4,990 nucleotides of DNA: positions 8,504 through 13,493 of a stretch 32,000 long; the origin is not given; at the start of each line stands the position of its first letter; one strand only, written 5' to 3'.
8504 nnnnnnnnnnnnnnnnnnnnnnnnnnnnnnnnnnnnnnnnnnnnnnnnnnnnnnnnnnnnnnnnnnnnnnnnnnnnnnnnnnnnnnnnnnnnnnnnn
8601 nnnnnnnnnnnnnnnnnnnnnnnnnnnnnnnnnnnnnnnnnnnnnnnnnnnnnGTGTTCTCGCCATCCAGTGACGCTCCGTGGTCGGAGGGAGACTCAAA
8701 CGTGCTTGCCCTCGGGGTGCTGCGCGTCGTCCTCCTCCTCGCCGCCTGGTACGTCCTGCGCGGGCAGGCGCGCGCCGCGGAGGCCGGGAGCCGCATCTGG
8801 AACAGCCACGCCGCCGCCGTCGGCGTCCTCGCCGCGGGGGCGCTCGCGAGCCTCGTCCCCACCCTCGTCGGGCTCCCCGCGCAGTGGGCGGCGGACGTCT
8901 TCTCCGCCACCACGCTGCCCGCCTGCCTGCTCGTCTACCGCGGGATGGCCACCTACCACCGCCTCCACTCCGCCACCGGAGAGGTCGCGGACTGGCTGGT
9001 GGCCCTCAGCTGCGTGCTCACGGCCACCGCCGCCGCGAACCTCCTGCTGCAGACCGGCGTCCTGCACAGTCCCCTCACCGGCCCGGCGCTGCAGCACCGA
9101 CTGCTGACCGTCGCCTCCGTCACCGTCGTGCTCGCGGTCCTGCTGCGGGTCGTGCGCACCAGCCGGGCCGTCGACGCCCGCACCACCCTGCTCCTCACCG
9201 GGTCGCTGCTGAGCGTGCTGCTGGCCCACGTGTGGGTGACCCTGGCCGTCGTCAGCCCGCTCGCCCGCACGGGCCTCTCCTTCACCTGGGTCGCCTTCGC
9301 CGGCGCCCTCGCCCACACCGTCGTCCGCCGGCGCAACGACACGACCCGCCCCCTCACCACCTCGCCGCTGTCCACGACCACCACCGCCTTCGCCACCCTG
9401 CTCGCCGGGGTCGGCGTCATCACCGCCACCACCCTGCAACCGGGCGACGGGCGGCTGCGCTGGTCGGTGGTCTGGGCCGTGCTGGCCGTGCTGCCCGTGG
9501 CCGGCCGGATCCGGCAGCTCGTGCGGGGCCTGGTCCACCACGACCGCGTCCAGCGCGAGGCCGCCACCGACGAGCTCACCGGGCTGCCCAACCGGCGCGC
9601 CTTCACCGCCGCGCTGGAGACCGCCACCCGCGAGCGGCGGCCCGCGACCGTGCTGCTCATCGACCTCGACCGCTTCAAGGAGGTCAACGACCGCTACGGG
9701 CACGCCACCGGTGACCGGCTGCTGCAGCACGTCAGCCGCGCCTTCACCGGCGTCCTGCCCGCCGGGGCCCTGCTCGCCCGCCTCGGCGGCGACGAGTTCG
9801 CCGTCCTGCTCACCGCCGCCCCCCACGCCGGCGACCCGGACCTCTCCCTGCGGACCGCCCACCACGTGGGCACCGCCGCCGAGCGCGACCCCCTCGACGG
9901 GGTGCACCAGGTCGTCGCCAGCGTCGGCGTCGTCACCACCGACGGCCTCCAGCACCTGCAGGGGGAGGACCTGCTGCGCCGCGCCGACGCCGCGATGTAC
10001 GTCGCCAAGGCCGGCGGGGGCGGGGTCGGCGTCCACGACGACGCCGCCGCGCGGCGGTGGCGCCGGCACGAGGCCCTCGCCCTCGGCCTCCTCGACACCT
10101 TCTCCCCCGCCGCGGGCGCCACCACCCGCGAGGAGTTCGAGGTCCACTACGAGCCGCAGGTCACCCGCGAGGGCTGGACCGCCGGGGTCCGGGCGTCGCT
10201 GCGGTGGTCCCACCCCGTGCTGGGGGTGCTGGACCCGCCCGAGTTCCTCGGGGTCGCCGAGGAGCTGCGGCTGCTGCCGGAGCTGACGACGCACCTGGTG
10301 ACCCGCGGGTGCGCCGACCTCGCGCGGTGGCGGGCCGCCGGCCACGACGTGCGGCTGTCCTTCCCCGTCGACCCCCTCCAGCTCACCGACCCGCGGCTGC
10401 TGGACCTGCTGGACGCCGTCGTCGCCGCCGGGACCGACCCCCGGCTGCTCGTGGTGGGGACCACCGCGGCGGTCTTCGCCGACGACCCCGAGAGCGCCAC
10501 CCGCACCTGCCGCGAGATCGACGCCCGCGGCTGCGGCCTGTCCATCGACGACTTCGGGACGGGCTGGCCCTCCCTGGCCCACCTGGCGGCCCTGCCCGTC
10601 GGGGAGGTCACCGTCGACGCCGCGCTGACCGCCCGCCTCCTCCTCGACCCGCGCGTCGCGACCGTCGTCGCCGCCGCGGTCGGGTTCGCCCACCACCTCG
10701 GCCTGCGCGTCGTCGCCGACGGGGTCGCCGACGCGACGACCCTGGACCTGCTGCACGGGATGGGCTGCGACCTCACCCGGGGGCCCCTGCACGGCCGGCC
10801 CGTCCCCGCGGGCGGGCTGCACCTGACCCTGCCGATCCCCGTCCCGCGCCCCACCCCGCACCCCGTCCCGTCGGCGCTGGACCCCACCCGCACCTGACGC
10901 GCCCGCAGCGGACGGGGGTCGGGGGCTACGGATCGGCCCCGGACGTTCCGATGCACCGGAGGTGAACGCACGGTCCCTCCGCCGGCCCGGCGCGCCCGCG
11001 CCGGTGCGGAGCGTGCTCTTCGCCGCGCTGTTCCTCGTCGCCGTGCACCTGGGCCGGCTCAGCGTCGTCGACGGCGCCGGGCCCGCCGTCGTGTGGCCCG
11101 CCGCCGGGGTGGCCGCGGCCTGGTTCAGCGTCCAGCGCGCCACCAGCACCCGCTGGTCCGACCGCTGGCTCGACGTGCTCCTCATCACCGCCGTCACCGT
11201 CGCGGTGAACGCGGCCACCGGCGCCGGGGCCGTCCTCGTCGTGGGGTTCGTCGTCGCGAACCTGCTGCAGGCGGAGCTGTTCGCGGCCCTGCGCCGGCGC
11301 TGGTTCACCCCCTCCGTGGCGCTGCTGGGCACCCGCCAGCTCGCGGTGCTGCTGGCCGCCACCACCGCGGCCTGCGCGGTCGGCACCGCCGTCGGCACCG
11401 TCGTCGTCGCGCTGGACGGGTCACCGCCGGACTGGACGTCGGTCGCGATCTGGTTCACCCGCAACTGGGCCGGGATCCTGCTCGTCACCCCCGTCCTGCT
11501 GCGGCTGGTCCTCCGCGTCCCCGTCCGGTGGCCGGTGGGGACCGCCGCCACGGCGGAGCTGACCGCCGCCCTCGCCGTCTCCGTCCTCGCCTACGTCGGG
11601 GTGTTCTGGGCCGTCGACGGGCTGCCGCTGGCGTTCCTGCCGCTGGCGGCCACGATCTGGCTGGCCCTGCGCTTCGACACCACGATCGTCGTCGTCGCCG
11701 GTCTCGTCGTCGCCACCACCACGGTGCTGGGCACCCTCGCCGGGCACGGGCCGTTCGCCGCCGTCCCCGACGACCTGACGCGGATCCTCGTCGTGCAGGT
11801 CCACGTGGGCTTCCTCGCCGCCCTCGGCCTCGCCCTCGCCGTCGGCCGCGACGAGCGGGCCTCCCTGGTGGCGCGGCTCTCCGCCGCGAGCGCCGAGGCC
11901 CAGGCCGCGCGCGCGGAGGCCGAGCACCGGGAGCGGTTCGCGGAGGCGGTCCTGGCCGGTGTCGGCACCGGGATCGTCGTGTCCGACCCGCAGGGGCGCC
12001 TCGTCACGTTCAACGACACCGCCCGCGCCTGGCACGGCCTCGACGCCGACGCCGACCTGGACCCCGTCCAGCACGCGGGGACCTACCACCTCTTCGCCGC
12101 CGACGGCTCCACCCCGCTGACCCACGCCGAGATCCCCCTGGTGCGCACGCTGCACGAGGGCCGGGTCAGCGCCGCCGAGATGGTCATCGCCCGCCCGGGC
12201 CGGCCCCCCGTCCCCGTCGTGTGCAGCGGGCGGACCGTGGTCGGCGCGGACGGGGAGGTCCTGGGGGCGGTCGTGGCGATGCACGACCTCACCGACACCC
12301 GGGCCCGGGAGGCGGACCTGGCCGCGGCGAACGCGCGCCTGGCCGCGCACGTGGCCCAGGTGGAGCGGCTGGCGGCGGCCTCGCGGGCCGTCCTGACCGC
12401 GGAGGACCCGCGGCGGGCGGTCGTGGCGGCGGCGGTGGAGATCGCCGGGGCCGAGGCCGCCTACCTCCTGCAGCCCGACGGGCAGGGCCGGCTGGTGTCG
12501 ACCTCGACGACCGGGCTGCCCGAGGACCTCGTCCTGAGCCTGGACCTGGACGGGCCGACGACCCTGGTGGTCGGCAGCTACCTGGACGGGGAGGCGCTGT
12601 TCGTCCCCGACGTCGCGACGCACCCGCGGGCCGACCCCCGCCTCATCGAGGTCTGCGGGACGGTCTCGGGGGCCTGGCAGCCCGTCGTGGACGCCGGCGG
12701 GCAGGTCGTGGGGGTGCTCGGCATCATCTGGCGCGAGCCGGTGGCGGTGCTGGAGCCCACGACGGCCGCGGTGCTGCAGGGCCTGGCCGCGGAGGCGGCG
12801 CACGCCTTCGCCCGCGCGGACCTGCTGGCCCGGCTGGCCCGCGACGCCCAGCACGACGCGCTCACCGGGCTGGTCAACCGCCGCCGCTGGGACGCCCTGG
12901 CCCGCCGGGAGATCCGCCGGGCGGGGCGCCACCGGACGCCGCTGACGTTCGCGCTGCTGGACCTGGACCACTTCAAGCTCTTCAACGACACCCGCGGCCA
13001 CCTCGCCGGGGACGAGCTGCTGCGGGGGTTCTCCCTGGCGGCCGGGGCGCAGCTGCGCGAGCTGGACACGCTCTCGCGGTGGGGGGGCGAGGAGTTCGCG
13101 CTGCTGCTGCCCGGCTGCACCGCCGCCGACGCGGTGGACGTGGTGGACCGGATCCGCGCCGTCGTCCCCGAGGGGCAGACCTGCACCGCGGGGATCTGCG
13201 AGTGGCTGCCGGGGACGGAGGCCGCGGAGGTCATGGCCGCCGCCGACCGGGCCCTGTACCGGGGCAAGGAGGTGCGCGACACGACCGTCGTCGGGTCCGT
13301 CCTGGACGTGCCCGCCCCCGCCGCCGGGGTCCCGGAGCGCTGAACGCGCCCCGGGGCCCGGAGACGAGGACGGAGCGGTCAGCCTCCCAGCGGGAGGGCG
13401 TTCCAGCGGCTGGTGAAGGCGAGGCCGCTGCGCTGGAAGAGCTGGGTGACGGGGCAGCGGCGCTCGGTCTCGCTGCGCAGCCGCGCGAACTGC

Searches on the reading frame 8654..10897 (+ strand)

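Call 8: search_protein_families(library=pfam, proteins=[window:8654-10897:+], max_evalue=0.01)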
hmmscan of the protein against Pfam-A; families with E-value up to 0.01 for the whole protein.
window:8654-10897:+ (747 aa): 2 families
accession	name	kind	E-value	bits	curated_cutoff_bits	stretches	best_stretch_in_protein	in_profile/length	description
PF00563.25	EAL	-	8.3e-50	169.8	31.3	1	490-716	8-236/236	EAL domain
PF00990.26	GGDEF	-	5.5e-36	124.2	23.8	1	303-455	1-158/161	Diguanylate cyclase, GGDEF domain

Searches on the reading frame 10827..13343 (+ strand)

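Call 60: search_protein_families(library=pfam, proteins=[window:10827-13343:+], max_evalue=0.001)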
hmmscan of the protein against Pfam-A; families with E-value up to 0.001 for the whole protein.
window:10827-13343:+ (838 aa): 4 families
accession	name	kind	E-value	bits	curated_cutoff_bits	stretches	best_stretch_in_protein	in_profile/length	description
PF00990.26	GGDEF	-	5.6e-32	111.2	23.8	1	674-815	1-156/161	Diguanylate cyclase, GGDEF domain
PF13426.13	PAS_9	-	4.3e-09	37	27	1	381-490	2-103/103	PAS domain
PF05231.19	MASE1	-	6.4e-09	35.8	29.8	1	63-339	3-293/299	MASE1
PF08448.16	PAS_4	-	2.9e-06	27.9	23.1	1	382-492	7-109/110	PAS fold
